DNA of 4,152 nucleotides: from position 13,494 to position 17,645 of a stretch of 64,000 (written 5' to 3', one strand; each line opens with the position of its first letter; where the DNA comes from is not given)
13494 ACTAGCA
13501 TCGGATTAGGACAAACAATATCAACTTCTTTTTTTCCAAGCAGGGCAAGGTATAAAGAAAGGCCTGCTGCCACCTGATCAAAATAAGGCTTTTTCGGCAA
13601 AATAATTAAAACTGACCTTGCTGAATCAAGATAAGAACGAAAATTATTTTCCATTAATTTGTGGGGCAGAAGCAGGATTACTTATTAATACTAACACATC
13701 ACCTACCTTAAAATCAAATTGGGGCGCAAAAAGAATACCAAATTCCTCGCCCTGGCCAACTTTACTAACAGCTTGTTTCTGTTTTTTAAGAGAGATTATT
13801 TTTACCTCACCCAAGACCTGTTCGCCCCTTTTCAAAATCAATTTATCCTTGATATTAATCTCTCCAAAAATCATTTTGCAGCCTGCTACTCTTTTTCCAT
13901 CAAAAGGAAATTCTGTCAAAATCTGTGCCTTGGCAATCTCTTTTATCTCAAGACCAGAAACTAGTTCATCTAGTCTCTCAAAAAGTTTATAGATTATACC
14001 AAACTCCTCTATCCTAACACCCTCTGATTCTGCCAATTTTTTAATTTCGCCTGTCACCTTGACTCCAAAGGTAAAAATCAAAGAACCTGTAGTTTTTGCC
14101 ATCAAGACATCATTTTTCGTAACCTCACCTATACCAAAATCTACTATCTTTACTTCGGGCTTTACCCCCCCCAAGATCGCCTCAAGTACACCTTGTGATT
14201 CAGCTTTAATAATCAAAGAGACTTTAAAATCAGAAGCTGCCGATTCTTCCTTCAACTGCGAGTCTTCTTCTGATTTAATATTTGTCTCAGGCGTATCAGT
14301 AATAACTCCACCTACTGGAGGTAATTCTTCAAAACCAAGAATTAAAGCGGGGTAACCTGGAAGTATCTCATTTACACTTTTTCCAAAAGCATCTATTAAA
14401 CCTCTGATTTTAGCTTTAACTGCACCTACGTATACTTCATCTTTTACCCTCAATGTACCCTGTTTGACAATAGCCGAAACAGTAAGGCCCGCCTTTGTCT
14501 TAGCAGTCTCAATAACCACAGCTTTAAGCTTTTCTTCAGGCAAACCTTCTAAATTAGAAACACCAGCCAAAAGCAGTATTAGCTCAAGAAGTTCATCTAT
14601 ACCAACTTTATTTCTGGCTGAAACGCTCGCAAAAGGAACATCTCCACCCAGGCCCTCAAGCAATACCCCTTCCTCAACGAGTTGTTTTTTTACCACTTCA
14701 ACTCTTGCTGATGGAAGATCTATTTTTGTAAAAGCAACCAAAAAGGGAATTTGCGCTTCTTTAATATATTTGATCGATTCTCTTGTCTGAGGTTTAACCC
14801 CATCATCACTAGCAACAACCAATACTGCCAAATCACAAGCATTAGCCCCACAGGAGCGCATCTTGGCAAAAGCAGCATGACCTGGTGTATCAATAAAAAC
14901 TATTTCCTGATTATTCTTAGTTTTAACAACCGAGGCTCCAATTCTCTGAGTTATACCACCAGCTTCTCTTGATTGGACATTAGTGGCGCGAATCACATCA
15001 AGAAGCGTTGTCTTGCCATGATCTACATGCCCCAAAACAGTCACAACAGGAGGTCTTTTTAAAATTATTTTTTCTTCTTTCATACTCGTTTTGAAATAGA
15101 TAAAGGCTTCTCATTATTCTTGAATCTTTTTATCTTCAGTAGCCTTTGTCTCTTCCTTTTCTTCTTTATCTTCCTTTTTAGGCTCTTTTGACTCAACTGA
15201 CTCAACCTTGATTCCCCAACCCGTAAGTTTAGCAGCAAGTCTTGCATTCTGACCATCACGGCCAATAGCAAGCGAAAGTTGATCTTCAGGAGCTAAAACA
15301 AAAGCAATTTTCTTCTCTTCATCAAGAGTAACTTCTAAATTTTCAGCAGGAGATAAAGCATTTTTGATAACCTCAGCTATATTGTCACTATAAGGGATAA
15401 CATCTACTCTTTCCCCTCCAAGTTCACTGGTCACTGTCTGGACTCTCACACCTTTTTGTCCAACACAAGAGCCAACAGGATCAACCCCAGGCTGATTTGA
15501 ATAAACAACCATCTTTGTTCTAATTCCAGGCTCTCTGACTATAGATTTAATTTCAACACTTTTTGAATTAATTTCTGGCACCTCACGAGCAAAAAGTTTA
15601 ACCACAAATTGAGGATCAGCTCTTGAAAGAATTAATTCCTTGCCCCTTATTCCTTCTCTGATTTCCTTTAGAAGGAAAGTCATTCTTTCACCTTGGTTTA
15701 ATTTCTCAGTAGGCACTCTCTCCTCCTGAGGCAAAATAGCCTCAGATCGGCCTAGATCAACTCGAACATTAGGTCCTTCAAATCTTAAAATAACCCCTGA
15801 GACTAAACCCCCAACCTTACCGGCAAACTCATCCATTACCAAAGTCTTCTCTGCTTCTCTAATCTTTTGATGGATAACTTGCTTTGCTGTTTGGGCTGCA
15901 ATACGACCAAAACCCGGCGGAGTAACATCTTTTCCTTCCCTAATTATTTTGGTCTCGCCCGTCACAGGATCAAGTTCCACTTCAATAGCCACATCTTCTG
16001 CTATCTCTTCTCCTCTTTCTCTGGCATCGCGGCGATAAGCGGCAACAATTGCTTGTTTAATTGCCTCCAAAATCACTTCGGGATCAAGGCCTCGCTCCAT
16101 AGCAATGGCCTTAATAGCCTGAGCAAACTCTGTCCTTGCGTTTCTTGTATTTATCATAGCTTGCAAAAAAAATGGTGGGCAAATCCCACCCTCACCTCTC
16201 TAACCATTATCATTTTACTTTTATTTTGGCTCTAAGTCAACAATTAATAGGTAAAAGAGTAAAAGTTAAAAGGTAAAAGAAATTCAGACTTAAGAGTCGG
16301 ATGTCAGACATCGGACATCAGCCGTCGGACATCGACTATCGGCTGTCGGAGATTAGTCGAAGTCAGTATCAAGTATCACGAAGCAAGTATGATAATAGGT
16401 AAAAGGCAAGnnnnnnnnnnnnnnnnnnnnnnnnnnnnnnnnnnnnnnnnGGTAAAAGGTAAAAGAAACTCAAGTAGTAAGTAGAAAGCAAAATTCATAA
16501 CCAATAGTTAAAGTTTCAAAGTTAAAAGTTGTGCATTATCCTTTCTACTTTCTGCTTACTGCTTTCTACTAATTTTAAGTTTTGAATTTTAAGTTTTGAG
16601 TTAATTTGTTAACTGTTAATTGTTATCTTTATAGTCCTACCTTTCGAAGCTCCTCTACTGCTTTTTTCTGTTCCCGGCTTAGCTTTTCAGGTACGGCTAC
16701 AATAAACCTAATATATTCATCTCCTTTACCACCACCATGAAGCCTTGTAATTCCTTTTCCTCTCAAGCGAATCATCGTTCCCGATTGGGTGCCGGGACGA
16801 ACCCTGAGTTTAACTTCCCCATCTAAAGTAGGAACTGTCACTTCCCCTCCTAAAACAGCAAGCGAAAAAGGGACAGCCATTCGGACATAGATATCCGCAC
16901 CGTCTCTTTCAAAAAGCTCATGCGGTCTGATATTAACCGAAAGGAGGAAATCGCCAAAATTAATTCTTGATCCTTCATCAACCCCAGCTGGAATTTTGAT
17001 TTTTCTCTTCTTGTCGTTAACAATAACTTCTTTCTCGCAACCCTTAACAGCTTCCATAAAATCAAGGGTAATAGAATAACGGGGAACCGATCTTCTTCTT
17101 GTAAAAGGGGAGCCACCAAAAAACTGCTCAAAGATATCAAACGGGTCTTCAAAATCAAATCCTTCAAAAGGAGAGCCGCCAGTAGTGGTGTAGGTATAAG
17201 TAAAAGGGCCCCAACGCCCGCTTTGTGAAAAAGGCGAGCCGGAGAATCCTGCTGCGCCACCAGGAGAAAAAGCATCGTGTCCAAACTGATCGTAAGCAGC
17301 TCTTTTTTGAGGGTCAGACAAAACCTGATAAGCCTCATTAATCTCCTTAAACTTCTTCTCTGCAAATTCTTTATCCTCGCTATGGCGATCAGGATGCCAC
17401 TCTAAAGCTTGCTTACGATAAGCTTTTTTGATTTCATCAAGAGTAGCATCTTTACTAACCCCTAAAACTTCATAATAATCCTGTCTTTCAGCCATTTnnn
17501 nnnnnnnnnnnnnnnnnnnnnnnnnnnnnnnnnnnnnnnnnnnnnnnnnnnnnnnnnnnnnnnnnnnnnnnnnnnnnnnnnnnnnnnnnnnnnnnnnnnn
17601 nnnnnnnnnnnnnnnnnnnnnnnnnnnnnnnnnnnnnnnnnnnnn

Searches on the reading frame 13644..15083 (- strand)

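Call 40: search_protein_families(library=pfam, proteins=[window:13644-15083:-], max_evalue=0.001)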
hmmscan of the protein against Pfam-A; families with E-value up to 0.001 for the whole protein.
window:13644-15083:- (479 aa): 5 families
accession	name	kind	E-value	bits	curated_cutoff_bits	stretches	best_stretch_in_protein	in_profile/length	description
PF00009.33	GTP_EFTU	-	7.7e-35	120.6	26.5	1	13-170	5-183/188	Elongation factor Tu GTP binding domain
PF11987.13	IF-2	-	3.9e-21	75.6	27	1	274-370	9-115/117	Translation-initiation factor 2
PF01926.29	MMR_HSR1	-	3.3e-11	43.7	21.9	1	14-120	2-113/113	50S ribosome-binding GTPase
PF22042.2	EF-G_D2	-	4.9e-08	33.4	27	1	186-262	2-82/84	Elongation factor G domain 2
PF10662.15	PduV-EutP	-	0.00016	22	21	0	14-168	4-140/143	Ethanolamine utilisation - propanediol utilisation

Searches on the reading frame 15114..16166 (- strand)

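Call 40: search_protein_families(library=pfam, proteins=[window:15114-16166:-], max_evalue=0.001)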
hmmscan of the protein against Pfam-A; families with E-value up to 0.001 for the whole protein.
window:15114-16166:- (350 aa): 2 families
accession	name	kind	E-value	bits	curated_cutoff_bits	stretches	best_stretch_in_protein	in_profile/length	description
PF13184.12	KH_5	-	1.6e-26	92.7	27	1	213-280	1-68/69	NusA-like KH domain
PF08529.16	NusA_N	-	6.2e-19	68.8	23.8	2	13-77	1-58/119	NusA N-terminal domain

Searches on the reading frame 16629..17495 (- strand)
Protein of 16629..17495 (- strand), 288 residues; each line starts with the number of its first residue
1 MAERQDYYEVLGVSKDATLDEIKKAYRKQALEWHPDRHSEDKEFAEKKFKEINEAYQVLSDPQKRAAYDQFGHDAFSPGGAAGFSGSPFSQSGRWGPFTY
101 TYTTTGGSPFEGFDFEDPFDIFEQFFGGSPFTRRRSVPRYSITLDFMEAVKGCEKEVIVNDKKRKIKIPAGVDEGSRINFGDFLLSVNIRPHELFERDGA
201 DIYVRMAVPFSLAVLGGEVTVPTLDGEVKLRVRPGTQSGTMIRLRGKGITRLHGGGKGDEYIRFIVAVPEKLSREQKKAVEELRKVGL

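Call 41: search_protein_families(library=pfam, proteins=[window:16629-17495:-], max_evalue=0.001)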
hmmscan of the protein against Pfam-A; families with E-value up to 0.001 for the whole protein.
window:16629-17495:- (288 aa): 2 families
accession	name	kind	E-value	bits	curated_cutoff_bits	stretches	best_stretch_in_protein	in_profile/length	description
PF01556.23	DnaJ_C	-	1.7e-35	122.7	26.6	1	139-269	2-152/152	DnaJ C terminal domain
PF00226.36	DnaJ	-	6.5e-29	100.3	27.8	1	6-69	1-63/63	DnaJ domain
